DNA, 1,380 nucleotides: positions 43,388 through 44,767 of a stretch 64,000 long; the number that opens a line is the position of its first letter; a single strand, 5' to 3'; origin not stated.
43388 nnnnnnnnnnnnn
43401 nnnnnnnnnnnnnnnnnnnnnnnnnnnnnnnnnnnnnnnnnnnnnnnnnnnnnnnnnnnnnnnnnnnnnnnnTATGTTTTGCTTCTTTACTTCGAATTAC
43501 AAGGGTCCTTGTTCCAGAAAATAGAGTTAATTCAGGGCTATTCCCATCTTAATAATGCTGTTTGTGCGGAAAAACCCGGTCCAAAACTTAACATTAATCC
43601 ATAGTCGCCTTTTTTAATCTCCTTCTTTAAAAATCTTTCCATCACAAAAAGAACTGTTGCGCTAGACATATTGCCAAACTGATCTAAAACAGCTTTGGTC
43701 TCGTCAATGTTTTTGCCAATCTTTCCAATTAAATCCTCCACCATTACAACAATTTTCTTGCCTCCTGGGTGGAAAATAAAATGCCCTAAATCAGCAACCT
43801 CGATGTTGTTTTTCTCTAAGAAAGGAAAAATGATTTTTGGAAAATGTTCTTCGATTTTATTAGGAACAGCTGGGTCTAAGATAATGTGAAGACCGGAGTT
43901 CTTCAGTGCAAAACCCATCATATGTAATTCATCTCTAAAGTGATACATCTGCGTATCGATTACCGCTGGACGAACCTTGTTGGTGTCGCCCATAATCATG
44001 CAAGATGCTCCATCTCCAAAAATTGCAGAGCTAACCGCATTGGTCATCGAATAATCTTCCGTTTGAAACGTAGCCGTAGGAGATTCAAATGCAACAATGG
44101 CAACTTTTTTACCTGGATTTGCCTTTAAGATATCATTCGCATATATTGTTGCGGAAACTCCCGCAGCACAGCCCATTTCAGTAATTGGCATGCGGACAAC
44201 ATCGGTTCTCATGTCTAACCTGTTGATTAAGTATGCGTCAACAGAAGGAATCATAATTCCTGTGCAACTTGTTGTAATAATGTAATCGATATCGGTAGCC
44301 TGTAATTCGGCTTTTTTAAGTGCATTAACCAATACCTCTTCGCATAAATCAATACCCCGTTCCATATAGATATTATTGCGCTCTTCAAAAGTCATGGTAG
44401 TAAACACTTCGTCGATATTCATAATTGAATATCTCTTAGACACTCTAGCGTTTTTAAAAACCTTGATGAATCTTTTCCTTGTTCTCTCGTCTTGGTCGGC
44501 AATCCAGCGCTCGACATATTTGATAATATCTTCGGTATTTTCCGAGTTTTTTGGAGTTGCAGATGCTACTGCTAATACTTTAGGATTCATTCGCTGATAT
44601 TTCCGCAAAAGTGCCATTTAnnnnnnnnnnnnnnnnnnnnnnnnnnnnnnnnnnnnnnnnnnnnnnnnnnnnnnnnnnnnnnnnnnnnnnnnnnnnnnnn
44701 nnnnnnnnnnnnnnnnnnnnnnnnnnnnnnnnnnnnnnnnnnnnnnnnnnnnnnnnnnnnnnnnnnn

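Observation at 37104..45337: Nine-gene operon coupling a type III PKS to its own discrete ACP/KS/DH/SDR/PPTase set and an MMPL exporter: candidate undescribed phenolic-lipid pathway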

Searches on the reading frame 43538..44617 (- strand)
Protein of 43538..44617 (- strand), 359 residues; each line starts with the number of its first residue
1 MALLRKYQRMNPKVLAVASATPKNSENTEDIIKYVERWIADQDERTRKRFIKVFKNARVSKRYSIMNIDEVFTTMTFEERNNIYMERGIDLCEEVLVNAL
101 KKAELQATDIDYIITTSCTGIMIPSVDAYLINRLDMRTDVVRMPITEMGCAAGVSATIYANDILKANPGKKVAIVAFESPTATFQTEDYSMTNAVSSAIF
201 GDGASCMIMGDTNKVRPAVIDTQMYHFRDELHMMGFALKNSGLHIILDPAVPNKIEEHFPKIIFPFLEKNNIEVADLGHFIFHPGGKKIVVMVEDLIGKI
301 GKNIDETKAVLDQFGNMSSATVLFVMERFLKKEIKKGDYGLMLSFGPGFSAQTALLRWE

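Call 3: search_protein_families(library=pfam, proteins=[window:43538-44617:-], max_evalue=0.01)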
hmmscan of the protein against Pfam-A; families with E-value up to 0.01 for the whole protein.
window:43538-44617:- (359 aa): 5 families
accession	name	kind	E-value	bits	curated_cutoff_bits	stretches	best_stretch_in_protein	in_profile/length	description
PF00195.25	Chal_sti_synt_N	-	8.9e-25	87.9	27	1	12-211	14-223/225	Chalcone and stilbene synthases, N-terminal domain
PF02797.21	Chal_sti_synt_C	-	2.1e-20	73.7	27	1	236-357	19-148/151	Chalcone and stilbene synthases, C-terminal domain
PF08541.16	ACP_syn_III_C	-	4.4e-17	62.5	26.6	1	267-358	1-90/90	3-Oxoacyl-[acyl-carrier-protein (ACP)] synthase III C terminal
PF08392.18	FAE1_CUT1_RppA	-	7.3e-15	55.5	27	1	90-216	81-210/290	FAE1/Type III polyketide synthase-like protein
PF08545.16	ACP_syn_III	-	1.5e-05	25.2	24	1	148-224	5-76/80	3-Oxoacyl-[acyl-carrier-protein (ACP)] synthase III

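Call 4: search_protein_families(library=ncbifam, proteins=[window:43538-44617:-], max_evalue=0.01)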
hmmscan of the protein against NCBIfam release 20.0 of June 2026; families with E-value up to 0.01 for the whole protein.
window:43538-44617:- (359 aa): 14 families
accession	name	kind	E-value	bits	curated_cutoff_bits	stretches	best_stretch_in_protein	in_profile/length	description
NF042429.2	DHPHCoAsyn_DpgA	equivalog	1.7e-49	168.6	425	1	15-358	2-350/350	3,5-dihydroxyphenylacetyl-CoA synthase DpgA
NF006829.0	PRK09352.1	subfamily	1.2e-22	80.4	249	1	85-358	50-321/322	beta-ketoacyl-ACP synthase 3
TIGR00747.1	fabH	subfamily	3.4e-18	65.8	292.1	1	94-358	57-322/322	beta-ketoacyl-ACP synthase III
NF005703.0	PRK07515.1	equivalog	8.1e-18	64.4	304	2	261-357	276-371/373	beta-ketoacyl-ACP synthase III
NF005541.0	PRK07204.1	equivalog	7.8e-10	38.6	402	1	94-223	58-182/329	beta-ketoacyl-ACP synthase III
NF004623.0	PRK05963.1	equivalog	8.6e-10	38.4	437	2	267-357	239-327/328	beta-ketoacyl-ACP synthase III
NF003274.0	PRK04262.1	equivalog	9.2e-07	28.2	244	1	88-351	51-301/347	hydroxymethylglutaryl-CoA synthase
NF009519.0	PRK12880.1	equivalog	1.1e-06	28.2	436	1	90-214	62-180/353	beta-ketoacyl-ACP synthase III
NF005293.2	PRK06816.1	subfamily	5.1e-06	25.8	450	0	259-341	274-359/378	StlD/DarB family beta-ketosynthase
NF053539.1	resorcinol_DarB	exception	9.6e-06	25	550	1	205-342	225-359/377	dialkylresorcinol biosynthesis protein DarB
NF005704.0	PRK07516.1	subfamily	5e-05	22.4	412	1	90-198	24-130/389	thiolase domain-containing protein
NF006720.0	PRK09258.1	equivalog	0.0004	19.8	285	0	98-182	71-155/338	3-oxoacyl-ACP synthase III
NF005308.0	PRK06840.1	equivalog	0.0011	18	315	0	292-359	269-336/339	3-oxoacyl-ACP synthase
NF006180.0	PRK08313.1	subfamily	0.0095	14.8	514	0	90-185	27-122/389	thiolase domain-containing protein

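Call 5: find_homologous_proteins(query=window:43538-44617:-, max_evalue=1e-10)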
Query window:43538-44617:- (359 aa): 7420 proteins with E <= 1e-10 among 8000 candidates; the best 120 are listed.
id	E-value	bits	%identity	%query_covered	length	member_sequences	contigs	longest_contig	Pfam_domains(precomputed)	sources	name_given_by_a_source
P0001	5.1e-227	771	96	100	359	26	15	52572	PF02797.22,PF08541.17,PF08392.19,PF00195.26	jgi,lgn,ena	jgi:alkylresorcinol/alkylpyrone synthase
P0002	1.8e-210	716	90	97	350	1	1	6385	PF02797.22,PF08545.17,PF08541.17,PF08392.19,PF00195.26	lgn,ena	-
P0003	6.3e-210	714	89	97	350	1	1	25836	PF02797.22,PF08545.17,PF08541.17,PF08392.19,PF00195.26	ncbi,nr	ncbi:MAG: type III polyketide synthase [Flavobacteriales bacterium]|nr:type III polyketide synthase 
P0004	1.7e-187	641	80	97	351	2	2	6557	PF02797.22,PF08545.17,PF08541.17,PF08392.19,PF00195.26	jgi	jgi:alkylresorcinol/alkylpyrone synthase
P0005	9.6e-182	622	77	97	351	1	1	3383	PF02797.22,PF08545.17,PF08541.17,PF08392.19,PF00195.26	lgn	-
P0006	1.7e-172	591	72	99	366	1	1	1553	PF02797.22,PF08545.17,PF08541.17,PF08392.19,PF00195.26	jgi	-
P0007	1.2e-166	572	70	99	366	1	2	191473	PF02797.22,PF08545.17,PF08541.17,PF08392.19,PF00195.26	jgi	jgi:alkylresorcinol/alkylpyrone synthase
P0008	6.5e-147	507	65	97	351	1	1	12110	PF02797.22,PF08541.17,PF08392.19,PF00195.26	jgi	-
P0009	3.0e-146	505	60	97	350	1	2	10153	PF02797.22,PF08545.17,PF08541.17,PF08392.19,PF00195.26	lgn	-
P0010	3.1e-146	505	63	97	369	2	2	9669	PF02797.22,PF08541.17,PF08392.19,PF00195.26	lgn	-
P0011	1.1e-145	503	61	97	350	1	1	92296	PF02797.22,PF08545.17,PF08541.17,PF08392.19,PF00195.26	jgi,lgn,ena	-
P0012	3.7e-145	501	62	98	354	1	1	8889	PF02797.22,PF08545.17,PF08541.17,PF08392.19,PF00195.26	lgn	-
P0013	1.5e-144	499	61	97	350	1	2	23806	PF02797.22,PF08545.17,PF08541.17,PF08392.19,PF00195.26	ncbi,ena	-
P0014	3.0e-144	498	64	97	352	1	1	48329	PF02797.22,PF08545.17,PF08541.17,PF08392.19,PF00195.26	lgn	-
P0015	4.4e-144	498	61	97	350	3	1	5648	PF02797.22,PF08541.17,PF08392.19,PF00195.26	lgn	-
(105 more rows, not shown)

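Call 6: search_solved_structures(query=window:43538-44617:-, max_evalue=0.00001)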
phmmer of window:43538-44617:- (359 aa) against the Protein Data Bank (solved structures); distinct sequences matched with E-value up to 0.00001: 124 (the best 60 are shown).
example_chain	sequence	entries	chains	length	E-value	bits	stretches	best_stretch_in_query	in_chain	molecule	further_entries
4jao_D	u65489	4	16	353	6.3e-54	186.7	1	52-358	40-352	Alpha-pyrone synthesis polyketide synthase-like Pks11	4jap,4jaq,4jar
4jat_A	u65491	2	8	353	1.6e-52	182.1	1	52-358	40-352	Alpha-pyrone synthesis polyketide synthase-like Pks11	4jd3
1u0m_A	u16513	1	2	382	8.9e-41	143.4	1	49-358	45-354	putative polyketide synthase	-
8ysp_A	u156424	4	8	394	4.4e-37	131.3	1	48-358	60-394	CylI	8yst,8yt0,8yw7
2h84_A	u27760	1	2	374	4.3e-33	118.2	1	11-355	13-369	Steely1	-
4b0n_A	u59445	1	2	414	1.3e-32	116.6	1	15-357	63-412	POLYKETIDE SYNTHASE III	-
7bur_A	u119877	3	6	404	4.1e-32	114.9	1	4-357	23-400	Chalcone synthase 1 | Chalcone synthase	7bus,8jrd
6dx8_A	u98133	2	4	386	2.1e-31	112.6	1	75-357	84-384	Chalcone synthase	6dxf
3a5s_A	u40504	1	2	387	3e-31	112.1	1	13-357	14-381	Benzalacetone synthase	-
6dxc_A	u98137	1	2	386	4.1e-31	111.7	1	75-357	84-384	Chalcone synthase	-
4wum_A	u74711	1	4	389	5.1e-31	111.4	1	4-356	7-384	Chalcone synthase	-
6j1m_A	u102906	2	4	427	8.9e-31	110.6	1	13-356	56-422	A. acutangulus PKS2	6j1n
3a5q_A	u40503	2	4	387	1.1e-30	110.3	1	13-357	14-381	Benzalacetone synthase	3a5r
1ted_A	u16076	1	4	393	1.6e-30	109.8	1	16-353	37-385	pks18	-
1tee_A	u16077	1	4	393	1.8e-30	109.5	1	16-353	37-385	pks18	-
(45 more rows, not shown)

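Call 9: find_related_loci(query=A1, collection=genome_contigs, flank=10000)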
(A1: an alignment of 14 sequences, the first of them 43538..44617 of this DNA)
Query A1 (359 aa) in genome_contigs; peptide patterns used: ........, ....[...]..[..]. (x = any residue, [..] = any of these).
599 stretches matched a pattern (row limit reached: there are more); 593 encode a relative of the query (tblastn E <= 1e-3); the best 80 are kept; 80 distinct loci.
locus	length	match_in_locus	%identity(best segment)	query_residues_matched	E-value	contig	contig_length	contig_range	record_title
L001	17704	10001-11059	59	6-358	9e-153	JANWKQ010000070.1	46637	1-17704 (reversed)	MAG: Flavobacteriales bacterium isolate CRAIB_MAG97 c_000000027433, whole genome shotgun sequence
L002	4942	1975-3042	59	4-359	5e-152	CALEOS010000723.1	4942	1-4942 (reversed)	MAG TPA_asm: uncultured Lewinella sp. isolate SRR3933179_bin.2_CONCOCT_v1.1_MAG genome assembly, contig: ERZ1743968.2669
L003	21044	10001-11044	61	13-359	1e-149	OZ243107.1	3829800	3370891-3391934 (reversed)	MAG: Owenweeksia sp. isolate 26eab29c-8eb0-4f4d-a16a-92e4b856c0c0 genome assembly, chromosome: 1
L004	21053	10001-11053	61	10-359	7e-149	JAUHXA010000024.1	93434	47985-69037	MAG: Bacteroidia bacterium isolate 2_bin.42 NODE_289_length_93434_cov_53.819938, whole genome shotgun sequence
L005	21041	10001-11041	60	13-358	3e-147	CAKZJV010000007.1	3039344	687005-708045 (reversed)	MAG TPA_asm: uncultured Cryomorphaceae bacterium isolate ERR2094164_bin.83_CONCOCT_v1.1_MAG genome assembly, contig: ERZ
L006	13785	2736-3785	61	10-358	2e-147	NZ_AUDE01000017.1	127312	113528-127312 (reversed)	Psychroserpens burtonensis DSM 12212 H593DRAFT_scaffold00012.12_C, whole genome shotgun sequence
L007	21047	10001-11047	60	12-359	4e-147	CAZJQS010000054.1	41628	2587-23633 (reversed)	MAG TPA_asm: uncultured Saprospiraceae bacterium isolate SRP141376_co3_64 genome assembly, contig: NODE_2321_length_4162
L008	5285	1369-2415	56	11-359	2e-148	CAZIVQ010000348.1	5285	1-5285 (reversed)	MAG TPA_asm: uncultured Bacteroidia bacterium isolate binchicken_co8_325 genome assembly, contig: NODE_31343_length_5285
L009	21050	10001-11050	59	10-358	5e-147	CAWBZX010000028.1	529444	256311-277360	MAG: uncultured Saprospiraceae bacterium isolate MFD03551.bin.1.147 genome assembly, contig: contig_62477, whole genome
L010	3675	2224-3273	60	11-359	9e-151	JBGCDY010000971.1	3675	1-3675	MAG: Chitinophagales bacterium isolate SGMAG-61 contig971, whole genome shotgun sequence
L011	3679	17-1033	61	22-359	3e-150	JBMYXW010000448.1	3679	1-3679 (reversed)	MAG: Chitinophagales bacterium isolate ME_XS_2208_bin_66 ME_XS_2208_bin_66_533, whole genome shotgun sequence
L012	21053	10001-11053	62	9-358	3e-145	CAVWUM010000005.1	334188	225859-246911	MAG: Schleiferiaceae bacterium isolate MFD03250.bin.1.51 genome assembly, contig: contig_15070, whole genome shotgun seq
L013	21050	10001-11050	59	10-358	3e-145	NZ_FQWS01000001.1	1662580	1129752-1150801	Winogradskyella jejuensis strain DSM 25330, whole genome shotgun sequence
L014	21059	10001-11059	60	5-358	3e-145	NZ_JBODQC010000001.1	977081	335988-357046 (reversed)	Psychroserpens mesophilus strain 12-35 NODE_1_length_977081_cov_228.147760, whole genome shotgun sequence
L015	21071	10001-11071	59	1-358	4e-145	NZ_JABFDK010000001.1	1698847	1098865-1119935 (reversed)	Winogradskyella costae strain Z3138 NODE_1_length_1698847_cov_249.225_ID_1, whole genome shotgun sequence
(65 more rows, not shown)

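Call 22: find_encoding_contigs(protein=P0001, flank=10000, max_places=4)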
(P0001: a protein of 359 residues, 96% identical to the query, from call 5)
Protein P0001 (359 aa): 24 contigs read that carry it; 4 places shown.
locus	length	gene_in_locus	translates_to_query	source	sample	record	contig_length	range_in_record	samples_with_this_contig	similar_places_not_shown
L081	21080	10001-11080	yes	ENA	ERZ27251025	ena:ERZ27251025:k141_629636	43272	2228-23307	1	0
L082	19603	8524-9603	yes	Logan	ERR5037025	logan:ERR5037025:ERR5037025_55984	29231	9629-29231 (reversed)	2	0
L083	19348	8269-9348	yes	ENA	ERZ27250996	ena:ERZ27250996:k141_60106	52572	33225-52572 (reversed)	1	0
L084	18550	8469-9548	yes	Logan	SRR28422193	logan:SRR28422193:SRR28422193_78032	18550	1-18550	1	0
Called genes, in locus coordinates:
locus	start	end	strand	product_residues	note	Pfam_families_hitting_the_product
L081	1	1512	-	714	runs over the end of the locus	PF08206:OB_RNB, PF17849:OB_Dis3, PF17876:CSD2, PF00773:RNB, PF00575:S1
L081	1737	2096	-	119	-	PF02152:FolB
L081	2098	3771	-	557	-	PF00749:tRNA-synt_1c, PF03950:tRNA-synt_1c_C, PF20974:tRNA-synt_1c_C2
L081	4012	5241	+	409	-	PF00675:Peptidase_M16, PF05193:Peptidase_M16_C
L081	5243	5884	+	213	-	PF01596:Methyltransf_3, PF01135:PCMT (weak), PF12847:Methyltransf_18 (faint), PF13847:Methyltransf_31, PF13578:Methyltransf_24, PF13649:Methyltransf_25 (weak)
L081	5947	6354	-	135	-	-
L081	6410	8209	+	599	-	PF01541:GIY-YIG, PF27096:UvrC_M, PF22920:UvrC_RNaseH, PF08459:UvrC_RNaseH_dom, PF12826:HHH_2 (weak), PF14520:HHH_5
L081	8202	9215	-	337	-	PF01210:NAD_Gly3P_dh_N, PF07479:NAD_Gly3P_dh_C, PF20618:GPD_NAD_C_bact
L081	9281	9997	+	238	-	PF01209:Ubie_methyltran (weak), PF13489:Methyltransf_23 (weak), PF13847:Methyltransf_31, PF08241:Methyltransf_11 (weak), PF08242:Methyltransf_12 (weak), PF13649:Methyltransf_25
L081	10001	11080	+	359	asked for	PF00195:Chal_sti_synt_N, PF08392:FAE1_CUT1_RppA, PF02797:Chal_sti_synt_C, PF08541:ACP_syn_III_C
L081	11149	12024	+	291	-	PF00106:adh_short (weak), PF08659:KR (weak), PF23441:SDR (faint), PF13561:adh_short_C2 (weak), PF12241:Enoyl_reductase, PF13561:adh_short_C2, PF00106:adh_short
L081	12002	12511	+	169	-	PF07977:FabA, PF22818:ApeI-like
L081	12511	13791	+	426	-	PF00109:ketoacyl-synt, PF02801:Ketoacyl-synt_C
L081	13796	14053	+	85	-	-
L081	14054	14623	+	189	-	PF01648:ACPS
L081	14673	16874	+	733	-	PF03176:MMPL, PF00873:ACR_tran (weak), PF02460:Patched (faint), PF12349:Sterol-sensing, PF03176:MMPL, PF00873:ACR_tran (weak)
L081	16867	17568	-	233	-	-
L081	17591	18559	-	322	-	PF00490:ALAD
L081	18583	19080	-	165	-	-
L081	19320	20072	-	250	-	PF01553:Acyltransferase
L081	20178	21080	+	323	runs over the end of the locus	PF00579:tRNA-synt_1b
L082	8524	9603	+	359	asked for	PF00195:Chal_sti_synt_N, PF08392:FAE1_CUT1_RppA, PF02797:Chal_sti_synt_C, PF08541:ACP_syn_III_C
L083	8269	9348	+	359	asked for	PF00195:Chal_sti_synt_N, PF08392:FAE1_CUT1_RppA, PF02797:Chal_sti_synt_C, PF08541:ACP_syn_III_C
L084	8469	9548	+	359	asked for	PF00195:Chal_sti_synt_N, PF08392:FAE1_CUT1_RppA, PF02797:Chal_sti_synt_C, PF08541:ACP_syn_III_C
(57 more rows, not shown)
